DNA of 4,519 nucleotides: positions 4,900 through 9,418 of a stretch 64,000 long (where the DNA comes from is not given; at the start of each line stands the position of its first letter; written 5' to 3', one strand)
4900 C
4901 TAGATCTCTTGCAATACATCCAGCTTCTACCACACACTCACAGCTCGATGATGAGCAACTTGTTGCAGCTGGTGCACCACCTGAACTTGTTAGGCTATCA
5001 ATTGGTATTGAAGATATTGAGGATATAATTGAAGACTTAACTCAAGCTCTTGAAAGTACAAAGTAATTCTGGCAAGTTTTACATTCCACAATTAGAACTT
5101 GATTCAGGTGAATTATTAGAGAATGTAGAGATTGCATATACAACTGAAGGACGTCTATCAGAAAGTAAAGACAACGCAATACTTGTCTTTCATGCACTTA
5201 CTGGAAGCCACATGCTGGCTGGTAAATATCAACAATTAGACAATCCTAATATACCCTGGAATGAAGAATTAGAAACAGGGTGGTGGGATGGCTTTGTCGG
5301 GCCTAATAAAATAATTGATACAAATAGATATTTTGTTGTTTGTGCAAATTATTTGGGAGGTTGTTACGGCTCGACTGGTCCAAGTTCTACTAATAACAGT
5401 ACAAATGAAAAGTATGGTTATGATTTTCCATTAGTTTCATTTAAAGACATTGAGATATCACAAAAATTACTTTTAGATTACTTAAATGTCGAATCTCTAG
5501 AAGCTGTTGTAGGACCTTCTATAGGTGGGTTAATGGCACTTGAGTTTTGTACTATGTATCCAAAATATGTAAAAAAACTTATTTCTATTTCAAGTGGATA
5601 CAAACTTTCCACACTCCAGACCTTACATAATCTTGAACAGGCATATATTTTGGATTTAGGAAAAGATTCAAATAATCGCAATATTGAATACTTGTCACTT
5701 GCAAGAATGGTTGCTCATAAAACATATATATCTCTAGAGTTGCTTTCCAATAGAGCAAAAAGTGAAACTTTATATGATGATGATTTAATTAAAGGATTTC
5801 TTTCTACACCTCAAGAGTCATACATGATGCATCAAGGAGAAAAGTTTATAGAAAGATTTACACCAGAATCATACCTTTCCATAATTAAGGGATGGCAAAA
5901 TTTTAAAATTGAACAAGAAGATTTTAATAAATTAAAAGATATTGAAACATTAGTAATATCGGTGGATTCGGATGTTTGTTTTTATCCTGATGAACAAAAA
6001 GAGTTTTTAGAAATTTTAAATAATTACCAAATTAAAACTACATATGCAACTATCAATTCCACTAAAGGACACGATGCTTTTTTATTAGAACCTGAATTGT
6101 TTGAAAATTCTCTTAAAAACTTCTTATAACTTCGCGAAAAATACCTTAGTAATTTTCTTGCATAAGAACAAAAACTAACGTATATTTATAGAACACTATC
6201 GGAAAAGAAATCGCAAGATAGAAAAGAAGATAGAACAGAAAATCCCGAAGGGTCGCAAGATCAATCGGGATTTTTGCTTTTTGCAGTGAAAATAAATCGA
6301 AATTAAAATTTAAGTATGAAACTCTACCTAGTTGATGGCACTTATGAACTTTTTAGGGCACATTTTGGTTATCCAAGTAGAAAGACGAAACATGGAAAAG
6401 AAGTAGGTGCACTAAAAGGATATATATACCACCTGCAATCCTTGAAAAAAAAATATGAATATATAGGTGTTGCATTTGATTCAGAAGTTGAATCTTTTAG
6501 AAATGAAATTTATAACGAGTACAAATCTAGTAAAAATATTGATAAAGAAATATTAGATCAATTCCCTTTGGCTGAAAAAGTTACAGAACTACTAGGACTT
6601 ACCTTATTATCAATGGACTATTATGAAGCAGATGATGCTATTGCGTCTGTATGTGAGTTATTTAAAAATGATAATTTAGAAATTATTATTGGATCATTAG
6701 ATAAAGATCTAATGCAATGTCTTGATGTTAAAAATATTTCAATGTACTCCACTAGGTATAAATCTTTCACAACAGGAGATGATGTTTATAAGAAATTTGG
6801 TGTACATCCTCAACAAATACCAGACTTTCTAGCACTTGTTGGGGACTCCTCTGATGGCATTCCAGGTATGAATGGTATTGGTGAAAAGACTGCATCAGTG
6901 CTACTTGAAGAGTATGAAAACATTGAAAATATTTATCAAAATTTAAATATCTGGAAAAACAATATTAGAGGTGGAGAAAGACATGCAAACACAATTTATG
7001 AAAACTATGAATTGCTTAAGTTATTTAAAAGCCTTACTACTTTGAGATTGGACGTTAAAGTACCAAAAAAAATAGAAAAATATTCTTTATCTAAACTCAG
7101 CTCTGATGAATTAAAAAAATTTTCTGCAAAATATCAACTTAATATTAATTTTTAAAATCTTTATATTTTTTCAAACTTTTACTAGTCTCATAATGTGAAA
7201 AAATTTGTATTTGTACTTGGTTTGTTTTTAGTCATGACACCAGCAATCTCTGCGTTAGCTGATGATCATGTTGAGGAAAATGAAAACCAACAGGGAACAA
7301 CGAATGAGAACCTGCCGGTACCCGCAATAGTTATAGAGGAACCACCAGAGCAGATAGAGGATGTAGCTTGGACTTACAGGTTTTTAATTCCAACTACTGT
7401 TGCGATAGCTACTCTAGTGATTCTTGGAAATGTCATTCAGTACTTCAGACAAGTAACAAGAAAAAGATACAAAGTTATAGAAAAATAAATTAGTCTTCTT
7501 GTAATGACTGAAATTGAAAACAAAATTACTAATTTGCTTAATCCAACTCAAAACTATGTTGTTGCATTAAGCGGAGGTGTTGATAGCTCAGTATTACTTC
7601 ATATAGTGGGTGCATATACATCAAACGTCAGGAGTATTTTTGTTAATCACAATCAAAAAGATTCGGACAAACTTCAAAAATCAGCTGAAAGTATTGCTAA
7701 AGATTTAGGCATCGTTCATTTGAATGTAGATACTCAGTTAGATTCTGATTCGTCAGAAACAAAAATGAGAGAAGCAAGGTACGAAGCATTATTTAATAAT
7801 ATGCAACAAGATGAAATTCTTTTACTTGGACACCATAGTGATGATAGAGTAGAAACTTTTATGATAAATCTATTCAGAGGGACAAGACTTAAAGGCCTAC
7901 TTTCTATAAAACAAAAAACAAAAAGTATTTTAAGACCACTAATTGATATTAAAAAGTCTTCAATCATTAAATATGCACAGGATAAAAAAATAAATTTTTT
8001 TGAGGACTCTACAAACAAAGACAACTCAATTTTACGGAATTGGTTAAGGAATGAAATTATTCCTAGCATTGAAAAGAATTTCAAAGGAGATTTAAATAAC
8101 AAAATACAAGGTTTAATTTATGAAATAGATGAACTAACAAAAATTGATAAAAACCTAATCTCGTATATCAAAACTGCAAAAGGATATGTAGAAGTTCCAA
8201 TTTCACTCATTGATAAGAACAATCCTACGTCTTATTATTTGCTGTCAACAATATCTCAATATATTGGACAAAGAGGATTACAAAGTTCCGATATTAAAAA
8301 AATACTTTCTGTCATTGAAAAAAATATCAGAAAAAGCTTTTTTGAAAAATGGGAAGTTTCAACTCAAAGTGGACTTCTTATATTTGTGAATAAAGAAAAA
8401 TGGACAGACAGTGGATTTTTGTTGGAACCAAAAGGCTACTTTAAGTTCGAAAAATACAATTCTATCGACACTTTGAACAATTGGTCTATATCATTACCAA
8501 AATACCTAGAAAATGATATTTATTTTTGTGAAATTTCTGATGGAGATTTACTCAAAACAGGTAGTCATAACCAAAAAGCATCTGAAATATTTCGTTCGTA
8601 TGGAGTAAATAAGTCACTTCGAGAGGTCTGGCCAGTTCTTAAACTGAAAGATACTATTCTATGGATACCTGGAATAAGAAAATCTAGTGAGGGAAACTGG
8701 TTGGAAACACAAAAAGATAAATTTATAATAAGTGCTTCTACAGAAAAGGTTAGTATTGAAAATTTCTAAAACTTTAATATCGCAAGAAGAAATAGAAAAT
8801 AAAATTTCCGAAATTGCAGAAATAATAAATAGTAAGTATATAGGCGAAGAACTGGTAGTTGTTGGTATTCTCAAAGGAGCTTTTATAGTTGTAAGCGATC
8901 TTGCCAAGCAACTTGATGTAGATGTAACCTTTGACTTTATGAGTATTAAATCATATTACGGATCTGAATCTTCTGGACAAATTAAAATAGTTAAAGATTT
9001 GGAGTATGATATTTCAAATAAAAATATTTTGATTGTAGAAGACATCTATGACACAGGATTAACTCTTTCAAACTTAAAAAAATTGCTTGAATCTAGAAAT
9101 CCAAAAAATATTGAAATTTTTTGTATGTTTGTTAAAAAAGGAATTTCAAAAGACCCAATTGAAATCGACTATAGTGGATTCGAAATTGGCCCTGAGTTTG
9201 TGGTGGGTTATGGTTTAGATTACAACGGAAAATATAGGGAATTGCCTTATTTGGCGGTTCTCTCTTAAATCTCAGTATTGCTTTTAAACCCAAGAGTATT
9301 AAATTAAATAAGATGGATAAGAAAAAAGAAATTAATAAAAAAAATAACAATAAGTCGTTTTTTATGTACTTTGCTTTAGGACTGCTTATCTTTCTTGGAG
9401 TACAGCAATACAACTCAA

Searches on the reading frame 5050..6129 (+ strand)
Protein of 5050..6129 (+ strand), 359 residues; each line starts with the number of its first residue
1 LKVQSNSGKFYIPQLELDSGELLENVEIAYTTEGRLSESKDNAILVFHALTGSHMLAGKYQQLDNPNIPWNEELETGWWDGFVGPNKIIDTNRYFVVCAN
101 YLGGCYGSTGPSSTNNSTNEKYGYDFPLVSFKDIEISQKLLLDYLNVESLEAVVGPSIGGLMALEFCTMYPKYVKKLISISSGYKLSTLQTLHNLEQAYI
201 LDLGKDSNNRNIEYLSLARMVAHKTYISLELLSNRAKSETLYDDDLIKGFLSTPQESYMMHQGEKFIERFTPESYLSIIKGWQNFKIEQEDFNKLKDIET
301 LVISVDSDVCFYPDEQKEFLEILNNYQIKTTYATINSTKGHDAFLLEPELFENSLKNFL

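Call 47: search_protein_families(library=pfam, proteins=[window:5050-6129:+], max_evalue=0.00001)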
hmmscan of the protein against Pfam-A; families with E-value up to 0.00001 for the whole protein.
window:5050-6129:+ (359 aa): 1 family
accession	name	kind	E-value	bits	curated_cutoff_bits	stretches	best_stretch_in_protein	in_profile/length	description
PF00561.26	Abhydrolase_1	-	1.2e-09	38.6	25.8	1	43-317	2-219/245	alpha/beta hydrolase fold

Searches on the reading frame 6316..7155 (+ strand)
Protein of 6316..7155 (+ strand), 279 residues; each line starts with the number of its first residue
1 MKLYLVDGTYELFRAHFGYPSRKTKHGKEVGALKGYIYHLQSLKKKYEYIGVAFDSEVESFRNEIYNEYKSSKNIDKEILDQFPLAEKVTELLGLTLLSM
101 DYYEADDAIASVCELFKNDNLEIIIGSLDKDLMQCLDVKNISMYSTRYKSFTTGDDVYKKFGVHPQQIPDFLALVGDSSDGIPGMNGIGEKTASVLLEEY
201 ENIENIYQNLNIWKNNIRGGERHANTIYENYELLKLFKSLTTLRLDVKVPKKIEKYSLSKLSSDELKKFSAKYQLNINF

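Call 47: search_protein_families(library=pfam, proteins=[window:6316-7155:+], max_evalue=0.00001)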
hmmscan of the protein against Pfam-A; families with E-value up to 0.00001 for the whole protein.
window:6316-7155:+ (279 aa): 2 families
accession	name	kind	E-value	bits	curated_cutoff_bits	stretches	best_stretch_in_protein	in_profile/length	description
PF02739.22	5_3_exonuc_N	-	3.5e-33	115.1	34.3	1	2-162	1-164/164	5'-3' exonuclease, N-terminal resolvase-like domain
PF01367.25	5_3_exonuc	-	4.8e-26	91.5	40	1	163-261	1-94/97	5'-3' exonuclease, C-terminal SAM fold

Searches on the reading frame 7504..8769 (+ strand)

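Call 47: search_protein_families(library=pfam, proteins=[window:7504-8769:+], max_evalue=0.00001)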
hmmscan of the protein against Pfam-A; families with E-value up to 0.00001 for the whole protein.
window:7504-8769:+ (421 aa): 2 families
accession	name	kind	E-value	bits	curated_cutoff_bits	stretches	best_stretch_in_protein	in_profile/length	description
PF01171.26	ATP_bind_3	-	9.6e-41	139.9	27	1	18-184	2-182/182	PP-loop family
PF06508.19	QueC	-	1.4e-08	35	22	1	19-85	3-68/210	Queuosine biosynthesis protein QueC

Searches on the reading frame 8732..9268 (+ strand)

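Call 47: search_protein_families(library=pfam, proteins=[window:8732-9268:+], max_evalue=0.00001)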
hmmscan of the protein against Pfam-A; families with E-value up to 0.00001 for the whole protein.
window:8732-9268:+ (178 aa): 1 family
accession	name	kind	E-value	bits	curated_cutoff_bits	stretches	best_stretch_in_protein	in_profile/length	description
PF00156.33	Pribosyltran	-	2.5e-29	102.1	26.3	1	18-164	2-157/158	Phosphoribosyl transferase domain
